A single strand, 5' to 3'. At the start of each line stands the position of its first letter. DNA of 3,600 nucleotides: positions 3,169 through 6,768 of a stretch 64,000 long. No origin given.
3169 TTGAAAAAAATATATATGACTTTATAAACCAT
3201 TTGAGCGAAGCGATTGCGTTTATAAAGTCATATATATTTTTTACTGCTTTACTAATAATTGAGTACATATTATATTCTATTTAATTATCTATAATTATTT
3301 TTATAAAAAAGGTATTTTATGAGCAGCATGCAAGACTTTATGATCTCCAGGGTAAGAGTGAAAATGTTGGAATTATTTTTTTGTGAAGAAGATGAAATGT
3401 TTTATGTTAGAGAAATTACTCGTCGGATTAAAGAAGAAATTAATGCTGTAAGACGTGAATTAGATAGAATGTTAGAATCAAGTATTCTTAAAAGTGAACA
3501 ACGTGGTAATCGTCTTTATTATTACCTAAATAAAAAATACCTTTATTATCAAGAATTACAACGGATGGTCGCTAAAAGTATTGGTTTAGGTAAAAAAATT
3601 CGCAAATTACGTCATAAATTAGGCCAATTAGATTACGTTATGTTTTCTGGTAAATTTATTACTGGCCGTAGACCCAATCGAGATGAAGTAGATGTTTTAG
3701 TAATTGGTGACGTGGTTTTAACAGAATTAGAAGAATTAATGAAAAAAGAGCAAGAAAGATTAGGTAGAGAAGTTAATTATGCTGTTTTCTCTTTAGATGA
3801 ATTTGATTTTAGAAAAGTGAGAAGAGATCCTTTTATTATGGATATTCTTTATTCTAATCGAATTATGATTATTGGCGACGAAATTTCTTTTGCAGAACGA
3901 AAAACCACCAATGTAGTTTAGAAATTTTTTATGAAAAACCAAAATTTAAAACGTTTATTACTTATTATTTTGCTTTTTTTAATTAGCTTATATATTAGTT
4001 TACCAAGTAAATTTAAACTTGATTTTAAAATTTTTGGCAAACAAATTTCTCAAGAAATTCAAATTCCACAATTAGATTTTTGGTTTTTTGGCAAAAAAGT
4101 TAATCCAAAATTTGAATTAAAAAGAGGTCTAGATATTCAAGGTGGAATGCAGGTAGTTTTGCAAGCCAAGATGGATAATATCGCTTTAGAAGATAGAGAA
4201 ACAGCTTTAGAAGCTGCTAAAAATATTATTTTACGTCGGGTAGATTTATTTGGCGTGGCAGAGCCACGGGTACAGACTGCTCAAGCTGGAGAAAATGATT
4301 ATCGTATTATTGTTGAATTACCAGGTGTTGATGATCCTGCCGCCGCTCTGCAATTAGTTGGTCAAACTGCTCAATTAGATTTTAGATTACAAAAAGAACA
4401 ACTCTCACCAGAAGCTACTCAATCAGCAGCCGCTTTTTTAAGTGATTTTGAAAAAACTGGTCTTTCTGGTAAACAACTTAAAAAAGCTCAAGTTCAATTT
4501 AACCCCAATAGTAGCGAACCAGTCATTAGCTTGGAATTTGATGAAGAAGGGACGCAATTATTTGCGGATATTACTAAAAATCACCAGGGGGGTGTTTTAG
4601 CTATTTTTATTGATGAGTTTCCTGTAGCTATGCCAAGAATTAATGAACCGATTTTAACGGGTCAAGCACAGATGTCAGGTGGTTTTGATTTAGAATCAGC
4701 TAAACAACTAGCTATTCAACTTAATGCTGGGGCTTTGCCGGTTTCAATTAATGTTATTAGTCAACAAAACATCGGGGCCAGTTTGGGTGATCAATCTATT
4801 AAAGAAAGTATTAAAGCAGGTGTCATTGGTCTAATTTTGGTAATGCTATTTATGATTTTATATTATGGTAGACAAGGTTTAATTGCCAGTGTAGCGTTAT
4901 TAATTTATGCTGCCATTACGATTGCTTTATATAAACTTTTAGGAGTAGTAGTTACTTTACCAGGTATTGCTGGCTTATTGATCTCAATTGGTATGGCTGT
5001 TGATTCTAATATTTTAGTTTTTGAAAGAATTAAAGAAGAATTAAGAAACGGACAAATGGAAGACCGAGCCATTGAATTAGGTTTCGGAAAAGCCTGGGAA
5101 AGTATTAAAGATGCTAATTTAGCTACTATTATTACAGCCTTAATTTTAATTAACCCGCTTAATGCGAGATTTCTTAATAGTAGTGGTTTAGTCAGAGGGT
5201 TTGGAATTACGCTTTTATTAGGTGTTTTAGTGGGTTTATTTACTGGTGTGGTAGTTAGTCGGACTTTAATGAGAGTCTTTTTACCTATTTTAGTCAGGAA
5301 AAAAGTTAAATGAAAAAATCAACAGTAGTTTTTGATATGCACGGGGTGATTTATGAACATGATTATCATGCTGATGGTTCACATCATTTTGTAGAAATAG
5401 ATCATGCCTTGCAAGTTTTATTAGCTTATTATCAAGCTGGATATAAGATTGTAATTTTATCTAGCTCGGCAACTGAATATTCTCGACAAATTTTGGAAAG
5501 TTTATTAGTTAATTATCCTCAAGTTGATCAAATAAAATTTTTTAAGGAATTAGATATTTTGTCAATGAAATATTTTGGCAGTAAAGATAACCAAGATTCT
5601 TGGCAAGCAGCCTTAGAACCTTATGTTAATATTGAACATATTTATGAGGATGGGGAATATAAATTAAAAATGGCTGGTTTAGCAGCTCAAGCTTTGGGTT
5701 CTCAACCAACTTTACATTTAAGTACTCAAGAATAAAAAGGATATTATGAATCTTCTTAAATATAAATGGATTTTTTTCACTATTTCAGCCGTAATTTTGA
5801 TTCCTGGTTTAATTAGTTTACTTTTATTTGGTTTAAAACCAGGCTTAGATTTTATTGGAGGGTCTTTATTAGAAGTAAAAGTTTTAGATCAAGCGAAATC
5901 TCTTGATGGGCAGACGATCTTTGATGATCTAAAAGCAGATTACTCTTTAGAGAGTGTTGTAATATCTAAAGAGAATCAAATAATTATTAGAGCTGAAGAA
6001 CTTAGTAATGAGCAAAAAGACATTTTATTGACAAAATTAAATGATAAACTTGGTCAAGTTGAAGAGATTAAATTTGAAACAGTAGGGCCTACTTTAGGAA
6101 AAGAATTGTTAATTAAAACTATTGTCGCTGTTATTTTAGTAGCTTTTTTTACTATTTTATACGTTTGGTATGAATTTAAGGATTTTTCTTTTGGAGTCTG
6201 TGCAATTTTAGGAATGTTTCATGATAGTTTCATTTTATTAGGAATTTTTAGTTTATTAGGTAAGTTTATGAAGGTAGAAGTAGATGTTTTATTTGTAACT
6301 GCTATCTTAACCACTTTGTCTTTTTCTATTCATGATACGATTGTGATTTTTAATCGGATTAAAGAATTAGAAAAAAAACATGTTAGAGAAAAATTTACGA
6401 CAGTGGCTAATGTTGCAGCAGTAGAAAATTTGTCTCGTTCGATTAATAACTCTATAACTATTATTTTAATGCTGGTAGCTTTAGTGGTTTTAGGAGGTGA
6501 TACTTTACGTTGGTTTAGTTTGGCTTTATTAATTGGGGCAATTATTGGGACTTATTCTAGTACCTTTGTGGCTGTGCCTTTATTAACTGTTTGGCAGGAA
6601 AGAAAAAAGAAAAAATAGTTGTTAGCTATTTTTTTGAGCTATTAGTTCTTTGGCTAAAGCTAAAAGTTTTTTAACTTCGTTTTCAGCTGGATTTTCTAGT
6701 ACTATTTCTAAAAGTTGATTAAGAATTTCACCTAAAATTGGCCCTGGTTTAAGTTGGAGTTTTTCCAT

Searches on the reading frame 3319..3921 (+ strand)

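Call 69: search_protein_families(library=pfam, proteins=[window:3319-3921:+], max_evalue=0.05)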
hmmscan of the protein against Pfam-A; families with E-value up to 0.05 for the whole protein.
window:3319-3921:+ (200 aa): 1 family
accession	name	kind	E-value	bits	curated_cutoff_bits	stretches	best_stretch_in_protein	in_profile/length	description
PF24033.1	DUF7342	-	0.00016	22.1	31.6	1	32-85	22-75/150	Family of unknown function (DUF7342)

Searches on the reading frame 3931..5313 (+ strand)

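Call 48: search_protein_families(library=pfam, proteins=[window:3931-5313:+], max_evalue=0.001)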
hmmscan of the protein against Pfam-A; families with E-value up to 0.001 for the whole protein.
window:3931-5313:+ (460 aa): 5 families
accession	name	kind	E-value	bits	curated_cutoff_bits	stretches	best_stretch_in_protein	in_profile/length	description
PF22599.2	SecDF_P1_head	-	2.9e-26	92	27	1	175-271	18-114/114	SecDF, P1 head subdomain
PF21760.3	SecD_1st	-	2.2e-18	65.9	27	1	94-155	2-59/60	Protein translocase subunit SecDF, P1 domain, N-terminal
PF02355.23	SecD_SecF_C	-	6.6e-17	62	20.5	1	272-448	12-184/189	Protein export membrane protein SecD/SecF, C-terminal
PF00873.25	ACR_tran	-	5.7e-09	34.7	28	1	287-450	327-489/1021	AcrB/AcrD/AcrF family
PF03176.21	MMPL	-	5.9e-05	22.6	20.5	1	287-436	139-294/333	MMPL family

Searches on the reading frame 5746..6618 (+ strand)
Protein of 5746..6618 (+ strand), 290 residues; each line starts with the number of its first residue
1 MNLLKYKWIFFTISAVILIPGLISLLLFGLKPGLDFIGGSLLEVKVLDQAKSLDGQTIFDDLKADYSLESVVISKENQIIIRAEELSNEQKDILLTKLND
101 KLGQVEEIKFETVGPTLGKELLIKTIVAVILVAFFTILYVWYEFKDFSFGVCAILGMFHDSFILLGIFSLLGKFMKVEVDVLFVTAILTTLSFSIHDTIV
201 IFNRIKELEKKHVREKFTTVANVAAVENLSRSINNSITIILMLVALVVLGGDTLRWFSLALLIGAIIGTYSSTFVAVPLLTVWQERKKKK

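Call 69: search_protein_families(library=pfam, proteins=[window:5746-6618:+], max_evalue=0.05)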
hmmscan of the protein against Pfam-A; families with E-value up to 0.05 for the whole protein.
window:5746-6618:+ (290 aa): 2 families
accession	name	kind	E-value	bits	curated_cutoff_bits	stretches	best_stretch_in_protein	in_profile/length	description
PF02355.23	SecD_SecF_C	-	1e-46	159.2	20.5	1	101-285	9-188/189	Protein export membrane protein SecD/SecF, C-terminal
PF07549.19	Sec_GG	-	1.7e-05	24.6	20.3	1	23-46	1-24/28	SecD/SecF GG Motif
